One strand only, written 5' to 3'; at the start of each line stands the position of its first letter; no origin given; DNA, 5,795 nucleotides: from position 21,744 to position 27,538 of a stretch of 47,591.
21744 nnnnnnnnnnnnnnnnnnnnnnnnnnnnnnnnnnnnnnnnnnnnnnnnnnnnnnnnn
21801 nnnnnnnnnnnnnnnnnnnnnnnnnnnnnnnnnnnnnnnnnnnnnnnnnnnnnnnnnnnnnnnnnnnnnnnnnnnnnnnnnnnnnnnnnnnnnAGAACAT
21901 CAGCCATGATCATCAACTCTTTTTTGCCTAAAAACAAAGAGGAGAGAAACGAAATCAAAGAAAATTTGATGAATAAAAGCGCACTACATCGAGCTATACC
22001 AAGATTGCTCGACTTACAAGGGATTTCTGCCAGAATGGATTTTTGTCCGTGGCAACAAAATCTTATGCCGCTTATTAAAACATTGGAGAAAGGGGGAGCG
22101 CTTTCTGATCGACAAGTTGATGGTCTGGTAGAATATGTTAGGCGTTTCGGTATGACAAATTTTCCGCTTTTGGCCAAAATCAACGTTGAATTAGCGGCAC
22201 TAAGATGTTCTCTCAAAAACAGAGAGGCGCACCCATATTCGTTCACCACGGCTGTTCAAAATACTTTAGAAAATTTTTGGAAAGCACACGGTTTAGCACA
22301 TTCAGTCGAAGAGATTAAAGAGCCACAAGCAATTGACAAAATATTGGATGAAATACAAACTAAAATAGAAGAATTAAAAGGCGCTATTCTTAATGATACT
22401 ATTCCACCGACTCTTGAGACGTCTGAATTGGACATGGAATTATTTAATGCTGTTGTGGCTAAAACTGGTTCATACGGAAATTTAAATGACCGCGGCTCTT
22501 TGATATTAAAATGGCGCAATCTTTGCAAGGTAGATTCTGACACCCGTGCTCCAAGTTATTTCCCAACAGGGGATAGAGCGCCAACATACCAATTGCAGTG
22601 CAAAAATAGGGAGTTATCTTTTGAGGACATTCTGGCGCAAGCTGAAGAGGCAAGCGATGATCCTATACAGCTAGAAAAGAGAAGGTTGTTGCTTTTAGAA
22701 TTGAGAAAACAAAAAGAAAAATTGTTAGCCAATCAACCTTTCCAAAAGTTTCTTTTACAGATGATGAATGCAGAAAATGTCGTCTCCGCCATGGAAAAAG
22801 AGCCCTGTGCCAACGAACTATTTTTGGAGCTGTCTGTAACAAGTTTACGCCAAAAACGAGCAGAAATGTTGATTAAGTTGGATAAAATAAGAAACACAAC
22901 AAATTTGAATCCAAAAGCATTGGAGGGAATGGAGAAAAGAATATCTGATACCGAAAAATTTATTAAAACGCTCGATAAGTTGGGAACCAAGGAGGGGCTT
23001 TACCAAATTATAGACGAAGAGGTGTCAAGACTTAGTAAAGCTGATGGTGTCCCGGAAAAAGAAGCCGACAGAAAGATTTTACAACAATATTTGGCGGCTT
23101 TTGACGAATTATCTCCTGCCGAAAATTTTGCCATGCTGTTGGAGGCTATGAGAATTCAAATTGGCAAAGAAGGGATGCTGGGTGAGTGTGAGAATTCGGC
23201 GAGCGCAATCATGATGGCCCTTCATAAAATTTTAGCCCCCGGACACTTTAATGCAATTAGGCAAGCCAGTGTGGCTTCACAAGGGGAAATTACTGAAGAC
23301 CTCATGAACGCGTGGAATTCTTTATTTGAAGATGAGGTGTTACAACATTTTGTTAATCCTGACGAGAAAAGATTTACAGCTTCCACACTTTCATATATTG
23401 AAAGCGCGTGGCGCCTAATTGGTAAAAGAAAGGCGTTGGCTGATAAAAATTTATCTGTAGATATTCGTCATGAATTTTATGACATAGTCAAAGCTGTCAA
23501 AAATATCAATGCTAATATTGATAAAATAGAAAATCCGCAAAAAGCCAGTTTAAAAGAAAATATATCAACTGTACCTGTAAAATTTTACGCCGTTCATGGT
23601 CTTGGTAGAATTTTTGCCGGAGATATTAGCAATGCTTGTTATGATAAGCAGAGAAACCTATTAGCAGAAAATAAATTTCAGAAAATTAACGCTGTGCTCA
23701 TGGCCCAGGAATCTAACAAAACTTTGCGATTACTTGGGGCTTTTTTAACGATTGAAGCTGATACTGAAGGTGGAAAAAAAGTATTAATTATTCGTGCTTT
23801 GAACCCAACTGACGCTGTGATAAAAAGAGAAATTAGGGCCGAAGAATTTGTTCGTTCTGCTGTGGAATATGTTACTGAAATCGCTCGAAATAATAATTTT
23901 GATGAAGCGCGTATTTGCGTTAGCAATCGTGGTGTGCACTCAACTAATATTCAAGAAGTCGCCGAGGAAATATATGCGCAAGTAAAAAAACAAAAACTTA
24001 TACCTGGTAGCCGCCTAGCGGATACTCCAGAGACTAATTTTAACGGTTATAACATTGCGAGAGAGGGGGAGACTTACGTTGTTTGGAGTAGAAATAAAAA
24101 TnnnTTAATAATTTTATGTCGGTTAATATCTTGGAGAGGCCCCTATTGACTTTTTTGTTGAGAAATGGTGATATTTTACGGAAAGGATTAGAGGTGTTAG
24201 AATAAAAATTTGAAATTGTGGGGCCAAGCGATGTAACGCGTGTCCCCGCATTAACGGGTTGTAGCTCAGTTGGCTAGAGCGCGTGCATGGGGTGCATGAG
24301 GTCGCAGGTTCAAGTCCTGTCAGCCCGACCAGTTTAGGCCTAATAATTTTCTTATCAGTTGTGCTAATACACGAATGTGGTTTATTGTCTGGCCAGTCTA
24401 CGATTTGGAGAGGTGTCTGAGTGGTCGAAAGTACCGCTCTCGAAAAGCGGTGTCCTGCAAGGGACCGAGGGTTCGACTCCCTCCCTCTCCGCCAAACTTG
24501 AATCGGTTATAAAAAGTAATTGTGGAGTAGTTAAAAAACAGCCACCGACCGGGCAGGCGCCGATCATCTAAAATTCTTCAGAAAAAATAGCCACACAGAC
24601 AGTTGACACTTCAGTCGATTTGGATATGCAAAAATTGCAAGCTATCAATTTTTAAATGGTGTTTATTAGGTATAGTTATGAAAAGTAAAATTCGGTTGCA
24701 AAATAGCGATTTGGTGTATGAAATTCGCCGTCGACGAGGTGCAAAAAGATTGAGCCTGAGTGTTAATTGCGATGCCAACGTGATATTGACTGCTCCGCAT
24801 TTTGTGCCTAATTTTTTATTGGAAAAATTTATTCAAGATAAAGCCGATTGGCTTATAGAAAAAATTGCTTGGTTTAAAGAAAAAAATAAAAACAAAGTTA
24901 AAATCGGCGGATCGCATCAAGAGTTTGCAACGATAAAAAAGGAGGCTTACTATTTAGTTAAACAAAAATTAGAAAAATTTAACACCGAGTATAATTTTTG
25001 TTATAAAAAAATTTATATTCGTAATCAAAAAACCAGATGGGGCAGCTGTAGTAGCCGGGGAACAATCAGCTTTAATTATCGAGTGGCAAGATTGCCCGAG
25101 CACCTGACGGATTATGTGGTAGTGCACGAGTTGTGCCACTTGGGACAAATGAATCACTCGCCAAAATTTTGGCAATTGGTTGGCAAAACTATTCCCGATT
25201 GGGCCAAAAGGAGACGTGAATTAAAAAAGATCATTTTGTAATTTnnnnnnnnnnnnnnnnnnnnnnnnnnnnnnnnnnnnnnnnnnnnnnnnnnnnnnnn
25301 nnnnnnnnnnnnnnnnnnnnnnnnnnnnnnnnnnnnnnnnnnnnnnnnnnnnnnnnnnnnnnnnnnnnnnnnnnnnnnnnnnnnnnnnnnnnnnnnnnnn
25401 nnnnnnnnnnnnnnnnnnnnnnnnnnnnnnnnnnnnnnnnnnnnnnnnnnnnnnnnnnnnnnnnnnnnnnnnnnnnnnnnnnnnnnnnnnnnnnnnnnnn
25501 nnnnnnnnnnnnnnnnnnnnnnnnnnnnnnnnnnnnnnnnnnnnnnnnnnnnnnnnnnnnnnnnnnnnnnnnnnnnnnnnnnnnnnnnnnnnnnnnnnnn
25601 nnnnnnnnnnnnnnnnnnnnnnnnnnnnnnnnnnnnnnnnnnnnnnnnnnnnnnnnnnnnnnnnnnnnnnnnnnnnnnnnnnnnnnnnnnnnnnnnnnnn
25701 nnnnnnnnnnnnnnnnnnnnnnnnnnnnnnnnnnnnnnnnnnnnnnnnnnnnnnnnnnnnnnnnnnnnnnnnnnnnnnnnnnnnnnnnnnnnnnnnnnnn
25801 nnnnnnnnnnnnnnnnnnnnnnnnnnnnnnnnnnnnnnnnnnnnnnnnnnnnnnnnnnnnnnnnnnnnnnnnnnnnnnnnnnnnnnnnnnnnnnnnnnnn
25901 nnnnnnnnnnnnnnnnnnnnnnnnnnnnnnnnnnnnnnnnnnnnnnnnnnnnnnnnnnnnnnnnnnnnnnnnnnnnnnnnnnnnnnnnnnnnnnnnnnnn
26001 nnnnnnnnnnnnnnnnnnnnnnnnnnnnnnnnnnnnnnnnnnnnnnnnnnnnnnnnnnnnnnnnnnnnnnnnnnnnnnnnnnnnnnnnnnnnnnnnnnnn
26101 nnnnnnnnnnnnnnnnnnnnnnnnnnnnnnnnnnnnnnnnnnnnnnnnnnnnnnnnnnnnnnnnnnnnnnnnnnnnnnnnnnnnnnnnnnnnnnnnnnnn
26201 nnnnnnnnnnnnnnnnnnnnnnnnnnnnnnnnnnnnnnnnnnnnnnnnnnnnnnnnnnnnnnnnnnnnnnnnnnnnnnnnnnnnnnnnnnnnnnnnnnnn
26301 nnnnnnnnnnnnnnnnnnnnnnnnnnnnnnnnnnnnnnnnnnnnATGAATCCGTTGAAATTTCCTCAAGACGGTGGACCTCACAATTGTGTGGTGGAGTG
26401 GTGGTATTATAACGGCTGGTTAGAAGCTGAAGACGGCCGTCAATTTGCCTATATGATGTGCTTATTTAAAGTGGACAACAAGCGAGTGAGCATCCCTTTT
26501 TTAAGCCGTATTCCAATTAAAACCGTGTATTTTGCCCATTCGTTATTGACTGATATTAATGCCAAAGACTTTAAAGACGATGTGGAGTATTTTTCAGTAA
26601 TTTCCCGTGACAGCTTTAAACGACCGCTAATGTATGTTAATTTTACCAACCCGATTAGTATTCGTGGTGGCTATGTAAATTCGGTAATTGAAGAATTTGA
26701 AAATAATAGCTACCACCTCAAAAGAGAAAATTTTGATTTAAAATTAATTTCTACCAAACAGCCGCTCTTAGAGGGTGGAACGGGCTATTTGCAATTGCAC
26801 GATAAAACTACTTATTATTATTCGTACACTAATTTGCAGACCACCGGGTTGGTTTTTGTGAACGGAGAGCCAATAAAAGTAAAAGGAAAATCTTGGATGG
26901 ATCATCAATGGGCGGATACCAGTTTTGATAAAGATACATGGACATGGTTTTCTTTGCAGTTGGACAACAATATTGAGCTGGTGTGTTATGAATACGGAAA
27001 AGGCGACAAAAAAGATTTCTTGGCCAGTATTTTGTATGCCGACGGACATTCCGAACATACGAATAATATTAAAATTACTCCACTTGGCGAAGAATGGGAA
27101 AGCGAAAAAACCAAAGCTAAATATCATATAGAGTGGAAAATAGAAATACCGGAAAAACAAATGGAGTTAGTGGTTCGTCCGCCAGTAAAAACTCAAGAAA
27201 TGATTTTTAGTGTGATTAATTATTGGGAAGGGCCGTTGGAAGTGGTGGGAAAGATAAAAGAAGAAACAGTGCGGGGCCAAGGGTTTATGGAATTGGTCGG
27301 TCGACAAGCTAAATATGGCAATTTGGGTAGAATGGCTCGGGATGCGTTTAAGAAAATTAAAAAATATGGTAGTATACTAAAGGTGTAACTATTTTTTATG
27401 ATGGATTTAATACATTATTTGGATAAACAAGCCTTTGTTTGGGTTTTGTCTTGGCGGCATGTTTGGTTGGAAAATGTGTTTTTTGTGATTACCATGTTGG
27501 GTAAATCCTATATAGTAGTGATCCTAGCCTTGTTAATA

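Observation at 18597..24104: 1835-aa orphan protein built on a novel TGIxPDF helical-repeat array reminiscent of PPR repeats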

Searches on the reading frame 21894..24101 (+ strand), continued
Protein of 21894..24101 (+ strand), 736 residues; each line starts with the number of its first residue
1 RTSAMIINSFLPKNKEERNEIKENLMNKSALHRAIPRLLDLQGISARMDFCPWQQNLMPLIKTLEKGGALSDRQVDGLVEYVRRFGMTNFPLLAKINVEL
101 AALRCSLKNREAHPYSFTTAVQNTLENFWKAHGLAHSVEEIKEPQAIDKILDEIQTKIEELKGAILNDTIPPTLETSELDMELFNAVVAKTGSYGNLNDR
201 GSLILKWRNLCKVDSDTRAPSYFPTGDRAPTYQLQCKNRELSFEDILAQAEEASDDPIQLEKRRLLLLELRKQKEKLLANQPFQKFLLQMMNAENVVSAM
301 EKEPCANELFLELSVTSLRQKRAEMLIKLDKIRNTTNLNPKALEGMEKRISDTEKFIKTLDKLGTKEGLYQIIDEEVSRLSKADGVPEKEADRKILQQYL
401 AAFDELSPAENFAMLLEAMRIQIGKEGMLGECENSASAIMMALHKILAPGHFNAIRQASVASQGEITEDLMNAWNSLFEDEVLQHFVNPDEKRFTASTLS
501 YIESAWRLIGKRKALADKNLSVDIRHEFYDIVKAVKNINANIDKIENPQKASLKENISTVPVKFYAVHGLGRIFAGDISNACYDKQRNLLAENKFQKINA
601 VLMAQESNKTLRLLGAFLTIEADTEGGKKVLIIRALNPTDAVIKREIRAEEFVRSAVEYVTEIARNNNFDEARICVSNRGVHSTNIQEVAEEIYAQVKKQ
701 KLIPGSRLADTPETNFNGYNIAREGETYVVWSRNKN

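Call 73: search_protein_families(library=pfam, proteins=[L021:12922-14328:+, L022:13366-14766:+, L019:10043-11389:+, L016:9743-10975:+], max_evalue=1)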
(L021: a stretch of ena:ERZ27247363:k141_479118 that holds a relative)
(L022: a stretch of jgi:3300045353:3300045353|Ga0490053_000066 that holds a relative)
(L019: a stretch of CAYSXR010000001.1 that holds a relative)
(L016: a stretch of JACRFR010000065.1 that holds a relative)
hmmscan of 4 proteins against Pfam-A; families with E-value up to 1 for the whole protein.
L021:12922-14328:+ (468 aa): 0 families

L022:13366-14766:+ (466 aa): 0 families

L019:10043-11389:+ (449 aa): 2 families
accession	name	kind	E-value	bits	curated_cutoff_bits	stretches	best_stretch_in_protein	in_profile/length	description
PF09573.16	RE_TaqI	-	0.028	14.3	26.1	0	18-71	19-78/229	TaqI restriction endonuclease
PF19375.4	DurN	-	0.086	13.4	23.9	0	394-421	36-63/103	DurN substrate-assisted peptide maturase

L016:9743-10975:+ (411 aa): 0 families

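Call 98: search_solved_structures(query=A10, max_evalue=10)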
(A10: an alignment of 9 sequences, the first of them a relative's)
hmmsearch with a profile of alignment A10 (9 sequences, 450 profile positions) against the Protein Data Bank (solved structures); distinct sequences matched with E-value up to 10: 7.
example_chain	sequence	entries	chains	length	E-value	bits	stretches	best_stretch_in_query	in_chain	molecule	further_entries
8d08_A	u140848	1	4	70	0.15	13.8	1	181-244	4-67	HALC4_135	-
3pg1_A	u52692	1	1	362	0.34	12.7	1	272-306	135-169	Mitogen-activated protein kinase, putative (Map kinase-like protein)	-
3uib_A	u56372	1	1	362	0.34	12.7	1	272-306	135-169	mitogen-activated protein kinase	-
5iqr_8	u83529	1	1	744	0.38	12.5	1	179-250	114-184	GTP pyrophosphokinase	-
5kps_A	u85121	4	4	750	0.39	12.5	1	179-250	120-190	GTP pyrophosphokinase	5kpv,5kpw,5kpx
5l3p_z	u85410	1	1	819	0.45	12.3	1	179-250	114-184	GTP pyrophosphokinase,GTP pyrophosphokinase,GTP pyrophosphokinase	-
6d4f_A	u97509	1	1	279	0.92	11.3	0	207-237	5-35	Receptor-type tyrosine-protein phosphatase epsilon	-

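Call 114: find_encoding_contigs(protein=P0012, flank=6000, max_places=1)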
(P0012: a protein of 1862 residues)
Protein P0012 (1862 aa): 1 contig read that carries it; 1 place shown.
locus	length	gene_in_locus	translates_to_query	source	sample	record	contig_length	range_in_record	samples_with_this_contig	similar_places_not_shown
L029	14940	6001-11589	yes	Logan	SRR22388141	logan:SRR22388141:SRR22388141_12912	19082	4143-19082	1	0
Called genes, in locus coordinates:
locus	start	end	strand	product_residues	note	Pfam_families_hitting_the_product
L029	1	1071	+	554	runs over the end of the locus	PF00403:HMA, PF02683:DsbD_TM, PF13386:DsbD_2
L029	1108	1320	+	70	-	PF00403:HMA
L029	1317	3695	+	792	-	PF00403:HMA, PF00122:E1-E2_ATPase, PF00702:Hydrolase, PF08282:Hydrolase_3 (faint)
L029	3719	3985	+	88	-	-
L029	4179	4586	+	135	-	-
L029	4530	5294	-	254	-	PF02535:Zip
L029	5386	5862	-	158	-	-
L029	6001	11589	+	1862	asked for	-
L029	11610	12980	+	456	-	-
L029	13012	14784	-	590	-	PF00664:ABC_membrane, PF02463:SMC_N (weak), PF00005:ABC_tran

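Call 115: find_encoding_contigs(protein=P0015, flank=6000, max_places=1)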
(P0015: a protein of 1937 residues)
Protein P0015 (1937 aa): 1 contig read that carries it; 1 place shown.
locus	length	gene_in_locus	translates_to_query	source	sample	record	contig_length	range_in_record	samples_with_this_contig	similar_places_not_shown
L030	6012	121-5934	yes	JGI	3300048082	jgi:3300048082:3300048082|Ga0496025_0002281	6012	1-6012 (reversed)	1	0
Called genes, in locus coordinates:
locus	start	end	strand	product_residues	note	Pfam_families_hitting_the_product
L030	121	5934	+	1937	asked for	-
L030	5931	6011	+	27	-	?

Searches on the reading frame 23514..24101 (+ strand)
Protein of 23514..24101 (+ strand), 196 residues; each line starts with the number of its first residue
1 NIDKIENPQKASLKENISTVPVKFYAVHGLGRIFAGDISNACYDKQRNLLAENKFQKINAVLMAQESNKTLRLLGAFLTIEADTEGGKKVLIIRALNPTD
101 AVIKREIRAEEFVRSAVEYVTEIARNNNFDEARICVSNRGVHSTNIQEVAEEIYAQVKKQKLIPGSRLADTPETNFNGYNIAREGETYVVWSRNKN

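Call 63: search_solved_structures(query=A6, max_evalue=10)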
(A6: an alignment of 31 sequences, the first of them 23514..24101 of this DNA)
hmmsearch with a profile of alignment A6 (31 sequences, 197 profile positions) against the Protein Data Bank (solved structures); distinct sequences matched with E-value up to 10: 7.
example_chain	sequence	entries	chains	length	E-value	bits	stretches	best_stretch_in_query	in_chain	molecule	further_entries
9zre_A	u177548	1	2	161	0.091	15.5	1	89-156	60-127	Polyprotein P1234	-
9zrf_A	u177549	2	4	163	0.094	15.5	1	89-156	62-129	Polyprotein P1234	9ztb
5mqx_A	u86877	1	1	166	0.096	15.5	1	89-156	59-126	Non-structural protein3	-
3gqe_A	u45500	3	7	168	0.099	15.4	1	89-156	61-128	Non-structural protein 3 | Non-structural polyprotein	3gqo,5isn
4d6k_A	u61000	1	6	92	0.81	12.4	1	96-127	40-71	DEOXYNUCLEOTIDYLTRANSFERASE TERMINAL-INTERACTING PROTEIN 1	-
3b33_A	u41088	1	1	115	1.3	11.8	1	92-127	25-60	Sensor protein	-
2mhg_A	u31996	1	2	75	1.8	11.3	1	71-117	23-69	Uncharacterized protein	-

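Call 64: search_protein_families(library=pfam, alignment_id=A6, max_evalue=10)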
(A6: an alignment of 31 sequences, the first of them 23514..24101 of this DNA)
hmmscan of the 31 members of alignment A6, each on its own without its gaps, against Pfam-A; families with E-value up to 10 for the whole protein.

A. member 1, window:23514-24101:+ (196 aa): 0 families

B. families by the number of members that match (of 31 scanned): 10 families
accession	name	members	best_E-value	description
PF18192.6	DNTTIP1_dimer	2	0.12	DNTTIP1 dimerisation domain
PF13362.12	Toprim_3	1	0.046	Toprim domain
PF01688.23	Herpes_gI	1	0.067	Alphaherpesvirus glycoprotein I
PF15047.11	DUF4533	1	0.067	Protein of unknown function (DUF4533)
PF09020.15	YopE_N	1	0.09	YopE, N terminal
PF13226.11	DUF4034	1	0.11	Domain of unknown function (DUF4034)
PF01661.27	Macro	1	0.12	Macro domain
PF22862.1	Hac8_like_N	1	0.15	Halocin 8-like N-terminal domain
PF05198.21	IF3_N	1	0.16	Translation initiation factor IF-3, N-terminal domain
PF22621.2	CurL-like_PKS_C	1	0.25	CurL-like, PKS C-terminal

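Call 105: find_homologous_proteins(query=A6, max_evalue=0.001)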
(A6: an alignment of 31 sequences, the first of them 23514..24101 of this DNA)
Query A6 (31 sequences) (196 aa, profile of the alignment): 10 proteins with E <= 0.001 among 5432 candidates.
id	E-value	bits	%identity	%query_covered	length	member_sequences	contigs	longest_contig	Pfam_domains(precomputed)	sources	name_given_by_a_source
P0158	8.5e-71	256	32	95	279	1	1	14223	-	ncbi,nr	ncbi:MAG: hypothetical protein HY001_00195 [Candidatus Portnoybacteria bacterium]|nr:hypothetical pr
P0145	8.7e-68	246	31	97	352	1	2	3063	-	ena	-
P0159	2.1e-67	245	31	79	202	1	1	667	-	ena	-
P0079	3.5e-65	237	35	83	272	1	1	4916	-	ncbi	-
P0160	3.3e-64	234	33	83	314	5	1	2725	-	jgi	-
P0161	1.2e-61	226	38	49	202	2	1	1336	-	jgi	jgi:hypothetical protein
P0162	3.7e-61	224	27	90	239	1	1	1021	-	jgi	-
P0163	3.6e-60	221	31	91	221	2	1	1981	-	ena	-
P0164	1.5e-45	173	29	61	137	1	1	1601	-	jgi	jgi:hypothetical protein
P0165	1.9e-41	160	32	56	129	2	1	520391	-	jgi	-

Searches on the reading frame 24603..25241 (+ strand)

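Call 10: search_protein_families(library=pfam, proteins=[window:24603-25241:+], max_evalue=0.001)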
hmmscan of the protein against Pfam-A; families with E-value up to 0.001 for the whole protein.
window:24603-25241:+ (212 aa): 2 families
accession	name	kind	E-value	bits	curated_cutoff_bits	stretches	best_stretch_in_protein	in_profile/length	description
PF01863.23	YgjP-like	-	2.4e-45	155.6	26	2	111-209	108-206/207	YgjP-like, metallopeptidase domain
PF10263.15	SprT-like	-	0.00023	21.4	25.6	1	121-181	3-73/108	SprT-like family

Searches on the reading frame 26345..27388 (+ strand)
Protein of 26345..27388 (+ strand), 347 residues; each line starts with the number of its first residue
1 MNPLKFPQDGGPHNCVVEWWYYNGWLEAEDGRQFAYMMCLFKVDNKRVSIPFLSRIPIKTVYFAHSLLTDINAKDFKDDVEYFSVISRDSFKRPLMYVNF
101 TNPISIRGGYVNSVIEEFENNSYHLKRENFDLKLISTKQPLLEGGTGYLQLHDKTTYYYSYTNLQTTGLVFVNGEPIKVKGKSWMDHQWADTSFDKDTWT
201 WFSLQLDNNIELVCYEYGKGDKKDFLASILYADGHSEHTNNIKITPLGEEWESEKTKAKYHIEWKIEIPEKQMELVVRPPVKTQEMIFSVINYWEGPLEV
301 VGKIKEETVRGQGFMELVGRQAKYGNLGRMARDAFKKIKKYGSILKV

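Call 10: search_protein_families(library=pfam, proteins=[window:26345-27388:+], max_evalue=0.001)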
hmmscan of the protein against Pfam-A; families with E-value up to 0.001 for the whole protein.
window:26345-27388:+ (347 aa): 2 families
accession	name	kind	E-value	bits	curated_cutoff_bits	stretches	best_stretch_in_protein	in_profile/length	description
PF07143.17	CrtC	-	8.6e-29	101.8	22.5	1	17-190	1-167/168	CrtC N-terminal lipocalin domain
PF17186.10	Lipocalin_9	-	2.5e-28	99.3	26.2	1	195-319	4-130/131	Lipocalin-like domain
